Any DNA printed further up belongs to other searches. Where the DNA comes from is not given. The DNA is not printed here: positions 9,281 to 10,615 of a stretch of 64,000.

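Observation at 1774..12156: Candidate undescribed mobile pathway: uptake and re-phosphorylation of inositol phosphates/phosphodiesters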

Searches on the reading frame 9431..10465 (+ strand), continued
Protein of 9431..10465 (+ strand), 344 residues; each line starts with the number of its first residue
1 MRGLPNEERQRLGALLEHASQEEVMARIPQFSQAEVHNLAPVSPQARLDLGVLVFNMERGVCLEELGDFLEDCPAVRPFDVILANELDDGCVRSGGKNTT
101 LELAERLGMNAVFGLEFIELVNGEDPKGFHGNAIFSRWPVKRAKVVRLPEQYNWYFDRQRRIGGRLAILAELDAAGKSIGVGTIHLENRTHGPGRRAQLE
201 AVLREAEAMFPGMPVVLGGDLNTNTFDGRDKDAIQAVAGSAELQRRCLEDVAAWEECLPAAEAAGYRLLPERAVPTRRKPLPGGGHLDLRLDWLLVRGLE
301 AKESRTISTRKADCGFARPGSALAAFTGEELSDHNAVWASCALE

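Call 51: search_protein_families(library=pfam, proteins=[L092:5479-6201:-, L092:6222-7142:-, L092:7155-8105:-, L092:8102-8563:-, L102:4591-5277:+, L102:7267-9810:+, L127:8699-10267:+, L127:6160-7035:+, L149:6799-7233:+, L149:8178-8891:+], max_evalue=0.001)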
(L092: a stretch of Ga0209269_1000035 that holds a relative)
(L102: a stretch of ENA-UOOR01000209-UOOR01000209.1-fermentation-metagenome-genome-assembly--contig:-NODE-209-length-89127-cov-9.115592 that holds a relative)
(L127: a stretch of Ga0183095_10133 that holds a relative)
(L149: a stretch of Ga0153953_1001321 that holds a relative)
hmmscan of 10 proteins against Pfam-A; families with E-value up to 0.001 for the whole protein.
L092:5479-6201:- (240 aa): 1 family
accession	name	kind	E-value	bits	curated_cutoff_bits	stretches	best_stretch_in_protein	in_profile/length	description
PF02308.21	MgtC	-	4.7e-40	137.1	31.4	1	27-153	2-120/121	MgtC family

L092:6222-7142:- (306 aa): 1 family
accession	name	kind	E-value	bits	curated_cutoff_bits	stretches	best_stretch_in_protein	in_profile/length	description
PF00248.27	Aldo_ket_red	-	3.3e-46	158.1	24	1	16-296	2-276/291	Aldo/keto reductase family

L092:7155-8105:- (316 aa): 1 family
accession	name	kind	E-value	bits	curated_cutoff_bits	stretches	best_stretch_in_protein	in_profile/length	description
PF02811.25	PHP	-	3.4e-11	44.2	26.4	1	9-71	1-65/164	PHP domain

L092:8102-8563:- (153 aa): 0 families

L102:4591-5277:+ (228 aa): 3 families
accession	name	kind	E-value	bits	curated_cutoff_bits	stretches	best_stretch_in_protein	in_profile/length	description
PF00702.32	Hydrolase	-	3.5e-15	57.3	26.4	1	11-186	2-181/191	haloacid dehalogenase-like hydrolase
PF13419.12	HAD_2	-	5.7e-13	49.8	23.8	1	81-200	59-176/178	Haloacid dehalogenase-like hydrolase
PF13344.12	Hydrolase_6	-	0.00089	19.7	27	0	101-154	14-68/101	Haloacid dehalogenase-like hydrolase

L102:7267-9810:+ (847 aa): 9 families
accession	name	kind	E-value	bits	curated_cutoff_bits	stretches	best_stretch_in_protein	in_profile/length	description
PF24681.1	Kelch_KLHDC2_KLHL20_DRC7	-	1.2e-15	57.8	50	1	219-344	52-173/221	KLHDC2/KLHL20/DRC7 Kelch-repeats domain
PF01344.31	Kelch_1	-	1.2e-13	50.7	20.1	1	283-320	7-44/46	Kelch motif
PF13415.12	Kelch_3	-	9.8e-12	45.2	22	1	287-317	1-32/48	Galactose oxidase, central domain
PF24981.1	Beta-prop_ATRN-LZTR1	-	5.2e-10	39.5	50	1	217-352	39-177/289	Attractin/LZTR1 beta-propeller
PF00149.33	Metallophos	-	4.8e-09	37.3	21.5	1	513-710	16-191/191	Calcineurin-like phosphoesterase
PF16656.11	Pur_ac_phosph_N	-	7.2e-09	36.5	30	1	399-485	8-93/93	Purple acid Phosphatase, N-terminal domain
PF13964.12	Kelch_6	-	7.5e-09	35.7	25.3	0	220-277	4-49/50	Kelch motif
PF13418.12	Kelch_4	-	1.9e-05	25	21.6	0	221-275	5-48/49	Galactose oxidase, central domain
PF07646.21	Kelch_2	-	0.00055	20.2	21.3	0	282-315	6-41/48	Kelch motif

L127:8699-10267:+ (522 aa): 2 families
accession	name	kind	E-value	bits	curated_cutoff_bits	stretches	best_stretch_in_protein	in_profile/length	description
PF01676.23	Metalloenzyme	-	7.8e-55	186.5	24.3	2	104-294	64-251/252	Metalloenzyme superfamily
PF06415.18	iPGM_N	-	2.2e-43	148.7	27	2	393-518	2-129/217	BPG-independent PGAM N-terminus (iPGM_N)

L127:6160-7035:+ (291 aa): 3 families
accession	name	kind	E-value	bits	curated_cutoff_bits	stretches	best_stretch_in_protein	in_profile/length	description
PF00702.32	Hydrolase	-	2.8e-15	57.6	26.4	1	49-244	1-190/191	haloacid dehalogenase-like hydrolase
PF13419.12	HAD_2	-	3.1e-15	57.2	23.8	1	103-245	33-172/178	Haloacid dehalogenase-like hydrolase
PF13242.12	Hydrolase_like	-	9.6e-06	25.9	22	1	205-279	2-74/75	HAD-hyrolase-like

L149:6799-7233:+ (144 aa): 0 families

L149:8178-8891:+ (237 aa): 2 families
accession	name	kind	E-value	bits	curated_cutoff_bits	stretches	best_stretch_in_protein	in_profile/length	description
PF02308.21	MgtC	-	5.1e-42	143.5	31.4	1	27-152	1-120/121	MgtC family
PF13291.12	ACT_4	-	0.00061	20.9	27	0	167-231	14-76/80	ACT domain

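Call 79: search_protein_families(library=pfam, proteins=[L096:8688-9704:-, L096:8373-8669:-, L096:7595-8176:+, L096:5765-7393:+, L096:11141-11512:-, L096:11563-12117:-, L096:12417-13109:-, L143:8806-9612:+, L143:7084-8664:-, L143:12874-14169:-], max_evalue=0.001)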
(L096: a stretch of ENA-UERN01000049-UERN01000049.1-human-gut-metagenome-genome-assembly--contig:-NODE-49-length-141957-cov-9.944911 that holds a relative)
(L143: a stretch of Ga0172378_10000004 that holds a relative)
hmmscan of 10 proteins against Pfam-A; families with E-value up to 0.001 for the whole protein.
L096:8688-9704:- (338 aa): 2 families
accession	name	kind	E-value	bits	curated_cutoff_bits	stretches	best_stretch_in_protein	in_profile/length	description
PF00224.27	PK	-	6.7e-79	265.8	30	1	12-320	5-327/328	Pyruvate kinase, barrel domain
PF03328.21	HpcH_HpaI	-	0.00029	20.6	25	1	172-297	76-211/221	HpcH/HpaI aldolase/citrate lyase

L096:8373-8669:- (98 aa): 0 families

L096:7595-8176:+ (193 aa): 2 families
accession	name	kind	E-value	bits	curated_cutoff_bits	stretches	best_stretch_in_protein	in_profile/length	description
PF13353.11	Fer4_12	-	1.6e-51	174.7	22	1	24-169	1-137/137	4Fe-4S single cluster domain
PF04055.27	Radical_SAM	-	2.9e-05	24.7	29.5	1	34-91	3-61/166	Radical SAM superfamily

L096:5765-7393:+ (542 aa): 2 families
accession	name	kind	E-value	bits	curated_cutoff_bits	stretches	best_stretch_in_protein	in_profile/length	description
PF01979.26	Amidohydro_1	-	5.1e-25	88.9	25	1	134-517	2-343/345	Amidohydrolase family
PF07969.17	Amidohydro_3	-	5.4e-16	59.6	29.7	2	438-517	404-469/472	Amidohydrolase family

L096:11141-11512:- (123 aa): 2 families
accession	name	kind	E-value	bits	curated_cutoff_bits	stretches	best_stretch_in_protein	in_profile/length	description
PF00542.24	Ribosomal_L12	-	1.7e-28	99.2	25.9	1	56-123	1-67/67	Ribosomal protein L7/L12 C-terminal domain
PF16320.10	Ribosomal_L12_N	-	1.2e-17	63.8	25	1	5-50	2-48/48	Ribosomal protein L7/L12 dimerisation domain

L096:11563-12117:- (184 aa): 1 family
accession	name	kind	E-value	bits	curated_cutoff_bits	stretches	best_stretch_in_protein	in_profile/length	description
PF00466.25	Ribosomal_L10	-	1.5e-25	89.6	22.8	1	14-108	4-100/100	Ribosomal protein L10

L096:12417-13109:- (230 aa): 1 family
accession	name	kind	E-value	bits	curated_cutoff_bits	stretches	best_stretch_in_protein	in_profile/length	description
PF00687.26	Ribosomal_L1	-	5.5e-73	245.2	32.2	1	31-220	3-198/198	Ribosomal protein L1p/L10e family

L143:8806-9612:+ (268 aa): 1 family
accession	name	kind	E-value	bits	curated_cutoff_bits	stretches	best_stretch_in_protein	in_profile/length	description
PF04962.18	KduI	-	3.2e-50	171.3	23.9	1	20-263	9-262/262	KduI/IolB family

L143:7084-8664:- (526 aa): 2 families
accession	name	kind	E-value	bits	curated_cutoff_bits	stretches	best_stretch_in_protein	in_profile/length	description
PF02378.23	PTS_EIIC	-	7.8e-20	71.6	30.7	1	75-334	2-319/319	Phosphotransferase system, EIIC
PF02302.22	PTS_IIB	-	3.6e-14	53.6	23.6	1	432-516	1-89/90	PTS system, Lactose/Cellobiose specific IIB subunit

L143:12874-14169:- (431 aa): 2 families
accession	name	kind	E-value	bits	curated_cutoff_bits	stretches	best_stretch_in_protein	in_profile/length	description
PF09861.14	Lar_N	-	8.2e-54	182.3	23.3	1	11-214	3-202/204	Lactate racemase N-terminal domain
PF21113.2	LarA_C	-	1.1e-16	61.5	25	1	281-423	5-149/152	Lactate racemase C-terminal domain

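Call 80: search_protein_families(library=ncbifam, proteins=[L143:8806-9612:+, L143:15500-16537:-, L143:16568-17467:-, L143:17477-19342:-, L143:19504-20592:-, L143:14553-15128:+, L143:4685-6757:-, L143:3286-4584:-, L143:1993-3255:-, L143:309-1955:-], max_evalue=0.00001)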
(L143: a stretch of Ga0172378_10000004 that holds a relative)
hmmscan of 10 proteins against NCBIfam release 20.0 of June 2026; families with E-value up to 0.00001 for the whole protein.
L143:8806-9612:+ (268 aa): 1 family
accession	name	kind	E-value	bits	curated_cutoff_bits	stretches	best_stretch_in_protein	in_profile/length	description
TIGR04378.1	myo_inos_iolB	equivalog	5.4e-26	91.6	205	1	39-263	14-246/247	5-deoxy-glucuronate isomerase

L143:15500-16537:- (345 aa): 2 families
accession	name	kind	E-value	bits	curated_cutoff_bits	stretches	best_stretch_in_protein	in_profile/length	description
NF003251.0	PRK04207.1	equivalog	2e-124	415.1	185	1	3-342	2-341/343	type II glyceraldehyde-3-phosphate dehydrogenase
TIGR01546.1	GAPDH-II_archae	equivalog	1.6e-92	310.2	232.9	1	6-338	1-332/333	phosphorylating glyceraldehyde-3-phosphate dehydrogenase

L143:16568-17467:- (299 aa): 6 families
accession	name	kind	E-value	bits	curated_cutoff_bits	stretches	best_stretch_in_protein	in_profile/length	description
TIGR04379.1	myo_inos_iolE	equivalog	4.9e-129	430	290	1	8-296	2-289/290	myo-inosose-2 dehydratase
TIGR03234.1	OH-pyruv-isom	equivalog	3.1e-09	36.5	353.45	0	246-273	213-240/254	hydroxypyruvate isomerase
NF009689.0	PRK13210.1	subfamily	1.6e-07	30.8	200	1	136-295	130-277/286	L-ribulose-5-phosphate 3-epimerase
NF041099.2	keto_glucon_epim_IolO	equivalog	3.5e-07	29.8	300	0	138-279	130-253/269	5-keto-L-gluconate epimerase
TIGR00542.1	hxl6Piso_put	equivalog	3.8e-07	29.7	272.15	1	136-295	129-270/279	L-ribulose-5-phosphate 3-epimerase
NF041277.1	coba_remo_CbiR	equivalog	4e-06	26.5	105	0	185-221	163-199/249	cobamide remodeling phosphodiesterase CbiR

L143:17477-19342:- (621 aa): 54 families (the best 25 are shown)
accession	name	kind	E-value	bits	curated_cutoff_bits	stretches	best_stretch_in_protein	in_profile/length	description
TIGR04377.1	myo_inos_iolD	equivalog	7.5e-277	920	715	1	7-619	1-615/616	3D-(3,5/4)-trihydroxycyclohexane-1,2-dione acylhydrolase (decyclizing)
TIGR00118.1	acolac_lg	equivalog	1.3e-67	228.6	538.35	1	31-579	14-535/557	biosynthetic-type acetolactate synthase large subunit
NF004710.0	PRK06048.1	equivalog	2.2e-63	214.6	976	1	30-578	20-537/561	acetolactate synthase large subunit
NF004919.0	PRK06276.1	equivalog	3.6e-63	213.8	866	1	32-585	15-545/582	acetolactate synthase large subunit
NF006187.0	PRK08322.1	equivalog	3.7e-62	210.5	509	1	29-577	13-527/548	acetolactate synthase large subunit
NF006052.0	PRK08199.1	subfamily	2e-60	204.7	539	1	33-586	23-545/559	thiamine pyrophosphate protein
NF005860.0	PRK07789.1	equivalog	1.1e-59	202.3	881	1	6-583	32-583/615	acetolactate synthase large subunit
NF005039.0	PRK06456.1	equivalog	1.7e-57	195.2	868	1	32-577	19-543/572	acetolactate synthase large subunit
NF006122.0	PRK08266.1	subfamily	2.1e-57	194.8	571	1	32-587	18-533/543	hypothetical protein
NF006524.0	PRK08978.1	equivalog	1e-54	185.8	738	1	30-579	13-525/548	acetolactate synthase 2 catalytic subunit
NF006377.0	PRK08611.1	equivalog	2.1e-53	181.8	742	1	33-578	19-529/576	pyruvate oxidase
NF006319.0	PRK08527.1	equivalog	3.3e-53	181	905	1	57-578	41-538/565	acetolactate synthase large subunit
NF008431.0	PRK11269.1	equivalog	2.5e-52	178.2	791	1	33-577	19-554/591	glyoxylate carboligase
NF005228.0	PRK06725.1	equivalog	1.9e-51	175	991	1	32-576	30-543/571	acetolactate synthase large subunit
NF005712.0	PRK07524.1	subfamily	3.3e-51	174.3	500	1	29-579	14-530/536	5-guanidino-2-oxopentanoate decarboxylase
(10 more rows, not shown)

L143:19504-20592:- (362 aa): 9 families
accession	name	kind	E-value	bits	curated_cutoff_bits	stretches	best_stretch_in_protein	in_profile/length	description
TIGR04380.1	myo_inos_iolG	equivalog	1.5e-145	484.2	355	1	24-352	2-329/330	inositol 2-dehydrogenase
NF040723.1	UDP-GlcNAcDh_Arch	equivalog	4.6e-40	138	450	1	24-346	1-301/302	UDP-N-acetylglucosamine 3-dehydrogenase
NF052679.1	InsChiInosDhIolG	equivalog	4.8e-37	127.8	540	1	24-357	3-327/343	bifunctional inositol 2-dehydrogenase/D-chiro-inositol 1-dehydrogenase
NF052479.1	LevoglcsnDh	equivalog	4.9e-25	88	650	1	23-271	3-285/386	levoglucosan dehydrogenase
NF058563.1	BT_2159_fam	equivalog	8.3e-20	71.1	650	1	24-217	1-192/350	disaccharide 3-dehydrogenase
NF008607.0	PRK11579.1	subfamily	6.7e-19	68.1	330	1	20-171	1-148/346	oxidoreductase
NF041392.1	XylDh_Gfo6_Halo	equivalog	1.9e-15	56.5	350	1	86-353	81-349/350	D-xylose 1-dehydrogenase Gfo6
NF058561.1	BT_2158_fam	equivalog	4e-15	55.4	750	1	19-176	29-185/487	glycoside 3-dehydrogenase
NF007574.0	PRK10206.1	equivalog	6.8e-12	45.1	352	1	77-175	55-151/345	oxidoreductase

L143:14553-15128:+ (191 aa): 0 families

L143:4685-6757:- (690 aa): 7 families
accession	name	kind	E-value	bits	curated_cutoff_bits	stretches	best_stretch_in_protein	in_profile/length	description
NF053736.1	AcpB_EbpR_MafR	subfamily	5.8e-23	81.9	130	1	19-495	9-481/481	AcpB/EbpR/MafR family transcriptional regulator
NF047357.1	antiterm_GlcT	equivalog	7.9e-12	45.1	320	1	308-406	72-168/272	glucose PTS transporter transcription antiterminator GlcT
NF008597.0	PRK11564.1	equivalog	8.3e-10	38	304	1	284-412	213-340/426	stationary phase inducible protein CsiE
NF046042.1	LicT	equivalog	1.4e-08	34.3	300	1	325-407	87-168/273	BglG family transcription antiterminator LicT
NF007295.0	PRK09772.1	equivalog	8.3e-08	31.9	322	1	326-401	89-164/278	transcriptional antiterminator BglG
NF053735.1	glob_reg_MafR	equivalog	1.5e-06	27.3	450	0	18-180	11-161/472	global transcriptional activator MafR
NF041678.1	trans_antitermLacT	equivalog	7.6e-06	25.6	500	0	329-408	92-170/286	transcription antiterminator LacT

L143:3286-4584:- (432 aa): 16 families
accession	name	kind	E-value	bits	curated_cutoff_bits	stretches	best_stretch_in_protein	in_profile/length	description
TIGR03168.1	1-PFK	subfamily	9e-87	290.8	216.4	1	124-429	1-304/305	hexose kinase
TIGR03828.1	pfkB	equivalog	1.8e-84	283.4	292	1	124-429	1-304/305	1-phosphofructokinase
NF007068.0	PRK09513.1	equivalog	1.9e-54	185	432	1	123-409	4-288/312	1-phosphofructokinase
NF041320.1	pfkB_Halo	equivalog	5.4e-46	157.4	400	1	123-429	1-299/302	1-phosphofructokinase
NF010033.0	PRK13508.1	equivalog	1.4e-44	152.6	469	1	123-389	1-266/309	tagatose-6-phosphate kinase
TIGR01231.1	lacC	equivalog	6.3e-44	150.5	409.55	1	123-385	1-263/310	tagatose-6-phosphate kinase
NF007632.0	PRK10294.1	equivalog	1e-35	123.5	353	1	123-418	3-298/310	6-phosphofructokinase II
TIGR02152.1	D_ribokin_bact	equivalog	1.2e-18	67.5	299.65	1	298-414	173-288/298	ribokinase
TIGR02198.1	rfaE_dom_I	equivalog_domain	1.9e-17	63.4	345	1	137-417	24-307/315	D-glycero-beta-D-manno-heptose-7-phosphate kinase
NF008454.0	PRK11316.1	equivalog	9.7e-14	50.8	521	1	144-418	37-307/475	bifunctional D-glycero-beta-D-manno-heptose-7-phosphate kinase/D-glycero-beta-D-manno-heptose 1-phosphate adenylyltransferase HldE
NF040938.1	KDG_KDGal_kin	equivalog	3.3e-10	39.6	400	1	323-411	200-288/305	bifunctional 2-dehydro-3-deoxygluconokinase/2-dehydro-3-deoxygalactonokinase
TIGR04382.1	myo_inos_iolC_N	equivalog_domain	1.9e-08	34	300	1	323-414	205-297/309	5-dehydro-2-deoxygluconokinase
NF008353.0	PRK11142.1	equivalog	3.3e-08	33.4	341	1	302-412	180-289/307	ribokinase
NF049991.1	TagKinase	equivalog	1.2e-07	30.9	420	1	321-411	209-300/321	tagatose kinase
NF007321.0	PRK09813.1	equivalog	4.7e-07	29.5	247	1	314-409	163-257/261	fructoselysine 6-kinase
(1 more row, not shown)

L143:1993-3255:- (420 aa): 8 families
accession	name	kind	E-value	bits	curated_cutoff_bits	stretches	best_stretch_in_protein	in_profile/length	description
NF041097.1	keto_inos_dh_IolM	equivalog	8.9e-22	77.3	450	1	7-366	33-386/389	scyllo-inosose 3-dehydrogenase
NF010344.0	PRK13771.1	subfamily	2.2e-11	43.3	349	1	12-92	11-83/334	putative alcohol dehydrogenase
NF003808.0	PRK05396.1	equivalog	1.2e-08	34.3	380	1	13-89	12-83/341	L-threonine 3-dehydrogenase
NF041172.1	AcrlCoa_red_Thmprot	equivalog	8.5e-08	31.5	500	0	13-92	12-83/334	acryloyl-CoA reductase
TIGR00692.1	tdh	equivalog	6.1e-07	28.8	458.35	0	13-82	10-75/340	L-threonine 3-dehydrogenase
TIGR03989.1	Rxyl_3153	subfamily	1.3e-06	27.9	440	0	3-88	2-80/370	NDMA-dependent alcohol dehydrogenase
TIGR01202.1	bchC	equivalog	2.4e-06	26.9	291.25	0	2-94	1-88/308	chlorophyll synthesis pathway protein BchC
NF007642.0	PRK10309.1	equivalog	4.6e-06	26.1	550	0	11-97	9-87/347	galactitol-1-phosphate 5-dehydrogenase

L143:309-1955:- (548 aa): 14 families
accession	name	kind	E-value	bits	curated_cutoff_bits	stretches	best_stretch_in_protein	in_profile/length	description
TIGR01417.1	PTS_I_fam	equivalog_domain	1.8e-160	535.1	341.7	1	10-544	1-538/565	phosphoenolpyruvate--protein phosphotransferase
NF008382.0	PRK11177.1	equivalog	1.8e-138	462.7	824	1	12-540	4-535/575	phosphoenolpyruvate-protein phosphotransferase PtsI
NF008283.0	PRK11061.1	equivalog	2.6e-108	363.2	583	1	11-539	172-700/748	phosphoenolpyruvate--protein phosphotransferase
NF005057.0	PRK06464.1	equivalog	2e-65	221.3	598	2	323-544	562-787/798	phosphoenolpyruvate synthase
TIGR01418.1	PEP_synth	equivalog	5.9e-64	216.7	739.75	2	324-544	557-781/784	pyruvate, water dikinase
TIGR01828.1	pyru_phos_dikin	equivalog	3.7e-44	150.9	843.45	2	354-534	651-852/865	pyruvate, phosphate dikinase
NF008478.1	PRK11377.1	equivalog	2.1e-34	119.3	520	1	31-233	270-472/473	dihydroxyacetone kinase phosphoryl donor subunit DhaM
NF006153.0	PRK08296.1-5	subfamily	1.9e-09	36.5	578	1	160-232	534-604/608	hypothetical protein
NF004531.0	PRK05878.1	equivalog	1.6e-08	33.6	456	1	152-254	377-476/534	pyruvate, phosphate dikinase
NF006150.0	PRK08296.1-2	subfamily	1.6e-08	33.3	650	1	152-241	525-613/633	hypothetical protein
NF006152.0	PRK08296.1-4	equivalog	3.7e-07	28.9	723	1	159-234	535-608/609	hypothetical protein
NF052631.1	prodigiosin_PigC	equivalog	1.3e-06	26.6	1300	1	183-234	831-882/883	prodigiosin ligase PigC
NF004883.0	PRK06241.2-4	equivalog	5.6e-06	24.8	1063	1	186-231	865-910/928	phosphoenolpyruvate synthase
NF004878.0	PRK06241.1-3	subfamily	6.4e-06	24.5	945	1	162-233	819-888/891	phosphoenolpyruvate synthase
